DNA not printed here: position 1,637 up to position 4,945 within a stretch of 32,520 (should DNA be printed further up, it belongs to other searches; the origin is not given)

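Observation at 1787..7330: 1847-aa terminal virion protein carries an apparently catalytically intact RadC/JAB domain, suggesting an injected polyvalent effector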

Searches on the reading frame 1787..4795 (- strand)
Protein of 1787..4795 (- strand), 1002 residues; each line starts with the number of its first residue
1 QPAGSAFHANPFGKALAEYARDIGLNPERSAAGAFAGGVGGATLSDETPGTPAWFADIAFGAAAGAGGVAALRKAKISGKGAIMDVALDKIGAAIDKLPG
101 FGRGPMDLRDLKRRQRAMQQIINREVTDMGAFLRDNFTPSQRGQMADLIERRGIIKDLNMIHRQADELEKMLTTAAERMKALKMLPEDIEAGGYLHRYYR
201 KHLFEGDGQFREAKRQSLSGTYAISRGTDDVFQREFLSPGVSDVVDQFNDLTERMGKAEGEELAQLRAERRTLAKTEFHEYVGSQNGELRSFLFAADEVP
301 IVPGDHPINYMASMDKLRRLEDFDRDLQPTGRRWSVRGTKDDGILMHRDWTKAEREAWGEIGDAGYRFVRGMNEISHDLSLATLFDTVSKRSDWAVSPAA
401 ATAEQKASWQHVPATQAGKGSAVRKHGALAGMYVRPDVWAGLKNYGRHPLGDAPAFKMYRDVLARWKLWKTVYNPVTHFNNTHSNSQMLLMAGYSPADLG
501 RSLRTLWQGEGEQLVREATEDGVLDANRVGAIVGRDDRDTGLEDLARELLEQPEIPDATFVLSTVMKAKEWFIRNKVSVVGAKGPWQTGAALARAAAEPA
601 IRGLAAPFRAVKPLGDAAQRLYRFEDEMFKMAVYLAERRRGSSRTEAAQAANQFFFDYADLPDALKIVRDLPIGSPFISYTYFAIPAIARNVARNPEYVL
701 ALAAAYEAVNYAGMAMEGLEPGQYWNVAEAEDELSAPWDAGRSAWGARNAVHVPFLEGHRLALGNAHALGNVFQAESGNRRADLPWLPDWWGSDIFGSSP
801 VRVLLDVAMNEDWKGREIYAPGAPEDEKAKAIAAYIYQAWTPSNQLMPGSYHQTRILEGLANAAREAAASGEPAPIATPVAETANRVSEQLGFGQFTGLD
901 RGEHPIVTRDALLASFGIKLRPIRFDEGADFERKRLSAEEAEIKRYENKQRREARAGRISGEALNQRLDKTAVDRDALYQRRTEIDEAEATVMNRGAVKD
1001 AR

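Call 21: find_homologous_proteins(query=A1, max_evalue=0.00001)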
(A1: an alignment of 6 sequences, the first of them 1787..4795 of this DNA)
Query A1 (6 sequences) (1002 aa, profile of the alignment): 26 proteins with E <= 0.00001 among 8000 candidates.
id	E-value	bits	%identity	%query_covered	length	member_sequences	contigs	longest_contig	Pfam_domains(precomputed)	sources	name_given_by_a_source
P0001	0.0e+0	1338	100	100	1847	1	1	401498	PF04002.21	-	-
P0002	0.0e+0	1323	95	100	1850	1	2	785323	PF04002.21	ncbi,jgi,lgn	jgi:hypothetical protein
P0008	0.0e+0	1063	50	98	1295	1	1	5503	PF04002.21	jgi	-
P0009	0.0e+0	1050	50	99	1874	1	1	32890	PF04002.21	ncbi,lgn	-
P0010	0.0e+0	1044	50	99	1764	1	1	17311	PF18760.8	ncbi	-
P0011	0.0e+0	1041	48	99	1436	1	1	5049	PF04002.21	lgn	-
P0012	0.0e+0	1026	49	96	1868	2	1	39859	-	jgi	jgi:hypothetical protein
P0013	0.0e+0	1026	51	97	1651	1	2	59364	PF04002.21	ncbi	ncbi:MAG: JAB domain-containing protein [Candidatus Sedimenticola sp. (ex Thyasira tokunagai)]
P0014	1.1e-290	985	48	98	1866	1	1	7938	-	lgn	-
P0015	4.7e-289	980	47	97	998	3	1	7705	-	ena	-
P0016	8.9e-289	979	50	96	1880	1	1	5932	PF04002.21,PF18798.7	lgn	-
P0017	1.6e-286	971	46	99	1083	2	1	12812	-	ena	-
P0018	5.8e-286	969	45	99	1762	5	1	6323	PF04002.21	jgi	jgi:DNA repair proteins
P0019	4.3e-264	897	41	99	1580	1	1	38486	-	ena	-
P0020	1.4e-263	895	40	99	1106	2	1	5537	-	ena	-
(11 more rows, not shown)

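Call 35: search_protein_representatives(alignment_id=A1)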
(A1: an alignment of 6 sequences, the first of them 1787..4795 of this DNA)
Query: 6 sequences, 894 profile positions. Proteins with E-value up to 0.001 (for the whole library): 7521; up to 1e-10: 4175; up to 1e-30: 2177. The best 150 are listed.
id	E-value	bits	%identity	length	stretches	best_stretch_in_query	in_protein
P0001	0.0e+00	1337.9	-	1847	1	2-891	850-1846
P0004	0.0e+00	1327.8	-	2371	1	2-884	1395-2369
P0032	0.0e+00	1204.9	-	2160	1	3-892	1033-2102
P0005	0.0e+00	1174.6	-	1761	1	2-894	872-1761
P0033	0.0e+00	1078.9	-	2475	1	2-884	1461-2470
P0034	0.0e+00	1074.5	-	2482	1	2-884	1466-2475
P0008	0.0e+00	1062.9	-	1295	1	2-860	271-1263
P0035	0.0e+00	1045.5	-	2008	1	4-888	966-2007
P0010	0.0e+00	1044.3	-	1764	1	2-880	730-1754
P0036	0.0e+00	1035.3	-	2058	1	2-863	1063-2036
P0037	0.0e+00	1028.4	-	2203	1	3-879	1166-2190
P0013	0.0e+00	1025.6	-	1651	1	2-878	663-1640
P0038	0.0e+00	1023.4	-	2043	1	2-875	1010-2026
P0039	6.2e-298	1007.3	-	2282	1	2-882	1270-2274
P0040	2.9e-295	998.5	-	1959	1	2-870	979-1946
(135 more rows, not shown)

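Call 40: search_protein_families(library=pfam, alignment_id=A3, max_evalue=0.001)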
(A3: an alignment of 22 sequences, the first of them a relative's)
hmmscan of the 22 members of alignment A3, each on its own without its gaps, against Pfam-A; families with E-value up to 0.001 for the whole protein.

A. member 1, P0032 (2160 aa): 1 family
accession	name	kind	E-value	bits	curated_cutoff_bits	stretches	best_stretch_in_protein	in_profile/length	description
PF04002.20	RadC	-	1.7e-11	44.6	22.1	1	759-874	2-117/121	RadC-like JAB domain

B. families by the number of members that match (of 22 scanned): 6 families
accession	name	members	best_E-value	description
PF04002.20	RadC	9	8.4e-18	RadC-like JAB domain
PF01464.25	SLT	4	4.6e-21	Transglycosylase SLT domain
PF00990.26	GGDEF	3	1.8e-11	Diguanylate cyclase, GGDEF domain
PF05175.20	MTS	2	8.9e-05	Methyltransferase small domain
PF18763.7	ddrB-ParB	1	8.2e-39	ddrB-like ParB superfamily domain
PF18798.6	LPD3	1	1.5e-17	Large polyvalent protein-associated domain 3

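Call 44: predict_structure(alignment_id=A2)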
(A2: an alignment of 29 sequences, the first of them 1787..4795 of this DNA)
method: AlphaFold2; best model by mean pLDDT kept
length: 1002 residues; sequences in the alignment: 29
mean_pLDDT: 77.5   pTM: 0.72
mean pLDDT of the five models: 77.5, 76.0, 73.5, 69.0, 67.5
residues with pLDDT >= 90: 199; 70-90: 581; 50-70: 103; < 50: 119
segments of 3 or more residues with pLDDT < 50: 1-13, 205-214, 305-325, 528-538, 556-605, 997-1002
pLDDT, mean of each block of 10 residues (from residue 1): 34 49 73 86 87 84 82 83 87 79 84 85 85 86 85 60 87 89 84 73 52 51 64 85 89 84 85 86 76 80 49 42 58 84 81 76 87 86 93 93 92 81 87 92 82 77 79 86 92 90 87 85 64 48 76 53 37 35 34 37 48 72 86 94 90 82 82 67 88 91 92 88 90 84 88 87 88 57 63 65 83 79 78 81 75 88 90 83 75 76 85 90 86 89 92 90 91 92 92 63 30
secondary structure, 60 per line:
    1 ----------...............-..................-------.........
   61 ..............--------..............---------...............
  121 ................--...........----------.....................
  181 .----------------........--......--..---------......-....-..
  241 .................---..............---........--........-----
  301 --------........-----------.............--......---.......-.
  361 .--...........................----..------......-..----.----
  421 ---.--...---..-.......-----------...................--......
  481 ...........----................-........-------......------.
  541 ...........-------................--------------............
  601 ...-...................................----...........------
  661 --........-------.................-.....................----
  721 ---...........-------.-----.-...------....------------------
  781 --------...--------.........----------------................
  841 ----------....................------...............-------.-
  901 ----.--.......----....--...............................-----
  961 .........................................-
elements in order (helices of 4 or more, strands of 3 or more residues): H11-25 H27-44 H52-74 H83-96 H106-136 H139-149 H160-181 H200-205 H208-213 E227-232 H239-257 H261-274 E278-285 E288-295 H309-316 E328-340 E343-348 H352-358 H364-390 H403-408 H436-442 H454-472 H475-491 H496-511 H513-520 H528-533 H540-551 H559-574 H589-603 H605-639 H644-654 H663-670 H678-694 H696-716 H724-734 E750-752 E759-762 H800-808 H825-840 H851-870 H877-891 H908-914 E919-922 H925-955 H961-1001

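Call 49: fold_search(model_id=the predicted structure, library=pdb)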
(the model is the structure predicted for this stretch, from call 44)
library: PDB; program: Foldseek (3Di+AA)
matches with E <= 10: 91; with E <= 0.001: 0
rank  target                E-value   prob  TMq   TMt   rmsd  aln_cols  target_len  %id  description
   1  4zr7_B                1.1e+00  0.25  0.05  0.26  12.0       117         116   12  The structure of a domain of a functionally unknown protein from Bacillus subtilis subsp. subtilis str. 168 (released 2015-05-27)
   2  4zr7_D                1.5e+00  0.18  0.05  0.22  11.0       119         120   13  The structure of a domain of a functionally unknown protein from Bacillus subtilis subsp. subtilis str. 168 (released 2015-05-27)
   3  5k3i_B                1.6e+00  0.04  0.10  0.13  24.3       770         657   10  Crystal structure of Acyl-CoA oxidase-1 in Caenorhabditis elegans complexed with FAD and ATP (released 2016-08-24)
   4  7k9w_B                1.7e+00  0.03  0.04  0.11  23.2       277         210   10  Cryptococcus neoformans Hsp90 nucleotide binding domain in complex with BUCMD00461 (released 2021-01-27)
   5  7k9u_B                2.3e+00  0.02  0.05  0.12  22.4       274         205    9  Cryptococcus neoformans Hsp90 nucleotide binding domain in complex with BUCMD00429 (released 2021-01-27)
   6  8pd5                  2.4e+00  0.03  0.07  0.07  28.0       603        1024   12  Ligand-free SpSLC9C1 in lipid nanodiscs, protomer state 3 (released 2023-11-08)
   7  5m85                  2.5e+00  0.05  0.04  0.16  18.5       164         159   10  Three-dimensional structure of the intermediate state of GAF3 from Slr1393 of Synechocystis sp. PCC6803 (released 2017-12-20)
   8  5lzs_DD               2.8e+00  0.11  0.04  0.13  15.0       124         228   16  Structure of the mammalian ribosomal elongation complex with aminoacyl-tRNA, eEF1A, and didemnin B (released 2016-11-30)
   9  7oyc_D2               2.8e+00  0.06  0.03  0.10  15.9       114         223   15  Cryo-EM structure of the Xenopus egg 80S ribosome (released 2022-07-20)
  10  9zrg_AD               2.8e+00  0.06  0.04  0.10  12.8       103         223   16  Structure of naked mole-rat ribosome (non-rotated) (released 2026-02-18)
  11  9pnt                  2.8e+00  0.03  0.11  0.06  36.3       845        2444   10  N4 vRNAP gp50 - open complex (released 2025-12-10)
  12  9ba3_A                2.9e+00  0.04  0.04  0.13  14.3       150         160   13  High-resolution crystal structure of the ligand binding domain of the Halomonas titanicae chemoreceptor Htc10 in compl (released 2024-11-20)
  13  5llw_B                2.9e+00  0.04  0.04  0.06  23.0       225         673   12  Bacteriophytochrome activated diguanylyl cyclase from Idiomarina species A28L (released 2017-03-15)
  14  8xq9_A                2.9e+00  0.04  0.09  0.12  23.5       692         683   11  Structure of the sea urchin spSLC9C1 in state-2 w/ cAMP dimer (released 2024-07-17)
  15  7k9w_A                2.9e+00  0.02  0.05  0.12  23.6       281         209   10  Cryptococcus neoformans Hsp90 nucleotide binding domain in complex with BUCMD00461 (released 2021-01-27)
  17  9pnr                  3.3e+00  0.02  0.11  0.06  36.3       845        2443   10  N4 vRNAP gp50 - Closed Complex (released 2025-12-10)
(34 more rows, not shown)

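Call 54: find_related_loci(query=window:1787-4795:-, collection=genome_contigs, flank=10000)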
Query window:1787-4795:- (1002 aa) in genome_contigs; peptide patterns used: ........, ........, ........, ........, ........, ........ (x = any residue, [..] = any of these).
30 stretches matched a pattern, but none encodes a relative of the query by tblastn (E <= 1e-3).

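Call 56: fold_search(model_id=the predicted structure, library=viral)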
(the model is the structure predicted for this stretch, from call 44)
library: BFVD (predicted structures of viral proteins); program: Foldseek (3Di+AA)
matches with E <= 10: 207; with E <= 0.001: 46
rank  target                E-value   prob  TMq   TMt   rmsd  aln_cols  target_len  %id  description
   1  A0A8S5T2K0            1.8e-31  1.00  0.54  0.57  11.1       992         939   20  Large polyvalent protein associated domain-containing protein (Fragment) [Myoviridae sp. ct5ra14]
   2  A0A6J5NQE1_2          4.0e-30  1.00  0.54  0.68   8.0       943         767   20  Zeta toxin domain containing protein [uncultured Caudovirales phage]
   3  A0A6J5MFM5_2          4.2e-30  1.00  0.56  0.57   7.9       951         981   20  ART-PolyVal-like domain-containing protein [uncultured Caudovirales phage]
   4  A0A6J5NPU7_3          2.7e-29  1.00  0.64  0.55   7.2      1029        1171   18  Helicase/UvrB, N-terminal [uncultured Caudovirales phage]
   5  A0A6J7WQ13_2          1.2e-16  1.00  0.45  0.46  15.5      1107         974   14  Large polyvalent protein associated domain-containing protein [uncultured Caudovirales phage]
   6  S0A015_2              7.3e-13  1.00  0.42  0.45  14.3      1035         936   12  Uncharacterized protein [Cellulophaga phage phi19:3]
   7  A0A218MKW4            1.7e-12  1.00  0.43  0.37  16.7      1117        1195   14  Uncharacterized protein [uncultured virus]
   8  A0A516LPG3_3          3.2e-12  1.00  0.38  0.35  14.5      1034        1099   14  (no name in the UniProt tables at hand)
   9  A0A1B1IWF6            9.5e-09  1.00  0.42  0.30  20.0      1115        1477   12  (no name in the UniProt tables at hand)
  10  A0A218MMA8            4.9e-08  1.00  0.34  0.36  16.8       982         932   13  Large polyvalent protein associated domain-containing protein [uncultured virus]
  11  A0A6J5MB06            9.7e-08  1.00  0.23  0.23  24.3       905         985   14  Large polyvalent protein associated domain-containing protein [uncultured Caudovirales phage]
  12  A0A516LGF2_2          1.3e-07  1.00  0.17  0.15  33.2      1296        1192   12  (no name in the UniProt tables at hand)
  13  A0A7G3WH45            3.0e-07  1.00  0.35  0.32  21.7      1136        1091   12  Uncharacterized protein [Arthronema virus TR020]
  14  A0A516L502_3          4.0e-07  1.00  0.36  0.35  17.6      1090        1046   13  (no name in the UniProt tables at hand)
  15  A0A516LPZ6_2          4.6e-07  1.00  0.35  0.27  17.8      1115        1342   11  (no name in the UniProt tables at hand)
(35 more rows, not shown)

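Call 61: find_related_loci(query=A6, collection=genome_contigs, flank=10000)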
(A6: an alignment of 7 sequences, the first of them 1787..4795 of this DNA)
Query A6 (1002 aa) in genome_contigs; peptide patterns used: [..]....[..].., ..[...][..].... (x = any residue, [..] = any of these).
42 stretches matched a pattern; 5 encode a relative of the query (tblastn E <= 1e-3); 5 distinct loci.
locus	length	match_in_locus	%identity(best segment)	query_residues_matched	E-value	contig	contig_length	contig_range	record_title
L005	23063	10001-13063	51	2-996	0e+0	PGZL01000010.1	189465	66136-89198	MAG: Gammaproteobacteria bacterium HGW-Gammaproteobacteria-1 bjp_ig2102_scaffold_263, whole genome shotgun sequence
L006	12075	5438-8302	47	1-971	0e+0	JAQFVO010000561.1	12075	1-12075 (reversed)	MAG: Endozoicomonas sp. isolate Pac_F2a k77_90176, whole genome shotgun sequence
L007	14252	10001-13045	40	2-959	0e+0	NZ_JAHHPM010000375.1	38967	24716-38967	Endozoicomonas sp. YOMI1 NODE_9979_length_38967_cov_141.549188, whole genome shotgun sequence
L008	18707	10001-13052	39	2-988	0e+0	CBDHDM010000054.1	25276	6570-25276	MAG: Endozoicomonas sp. isolate d02949b9-6f41-4675-acba-c16c0c6ff2bf genome assembly, contig: contig_53, whole genome sh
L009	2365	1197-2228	38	105-524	2e-25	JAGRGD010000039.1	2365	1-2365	MAG: Rhodocyclaceae bacterium isolate HKST-UBA167 k127_344487, whole genome shotgun sequence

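Call 72: search_protein_families(library=pfam, proteins=[window:1787-4795:-], max_evalue=10)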
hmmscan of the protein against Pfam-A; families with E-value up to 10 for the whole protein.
window:1787-4795:- (1002 aa): 1 family
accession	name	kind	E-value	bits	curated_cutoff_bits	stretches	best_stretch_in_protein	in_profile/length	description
PF24881.1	DUF7739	-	3.6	8.7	27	2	824-873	49-94/98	Domain of unknown function (DUF7739)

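Call 74: search_protein_families(library=pfam, alignment_id=A7, max_evalue=0.001)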
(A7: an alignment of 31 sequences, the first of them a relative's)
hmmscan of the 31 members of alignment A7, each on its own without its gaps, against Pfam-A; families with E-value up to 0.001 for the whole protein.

A. member 1, P0053 (1440 aa): 1 family
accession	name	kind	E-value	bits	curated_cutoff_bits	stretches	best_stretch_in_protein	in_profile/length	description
PF18796.6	LPD1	-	5.5e-19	68.4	27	1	318-398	1-77/78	Large polyvalent protein-associated domain 1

B. families by the number of members that match (of 31 scanned): 13 families
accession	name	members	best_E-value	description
PF18760.7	ART-PolyVal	12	6.3e-41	ADP-Ribosyltransferase in polyvalent proteins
PF18853.6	LPD37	3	4.5e-41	Large polyvalent protein associated domain 37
PF18819.6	MuF_C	3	7.4e-24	Phage MuF-C-terminal domain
PF18796.6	LPD1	2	2.3e-19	Large polyvalent protein-associated domain 1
PF04002.20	RadC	2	7.7e-12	RadC-like JAB domain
PF18799.6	LPD5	1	8.9e-44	Large polyvalent protein-associated domain 5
PF18823.6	InPase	1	4e-38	Inorganic Pyrophosphatase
PF18812.6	PBECR3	1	8.5e-23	phage-Barnase-EndoU-ColicinE5/D-RelE like nuclease3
PF18798.6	LPD3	1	1.3e-20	Large polyvalent protein-associated domain 3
PF06414.18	Zeta_toxin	1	4.1e-13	Zeta toxin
PF18838.6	LPD23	1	1.9e-06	Large polyvalent protein associated domain 23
PF25735.1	Phage_L5_gp82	1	4.4e-06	Mycobacterium phage L5 gene 82 protein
PF20573.4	DUF6782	1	0.0008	Putative metallopeptidase family (DUF6782)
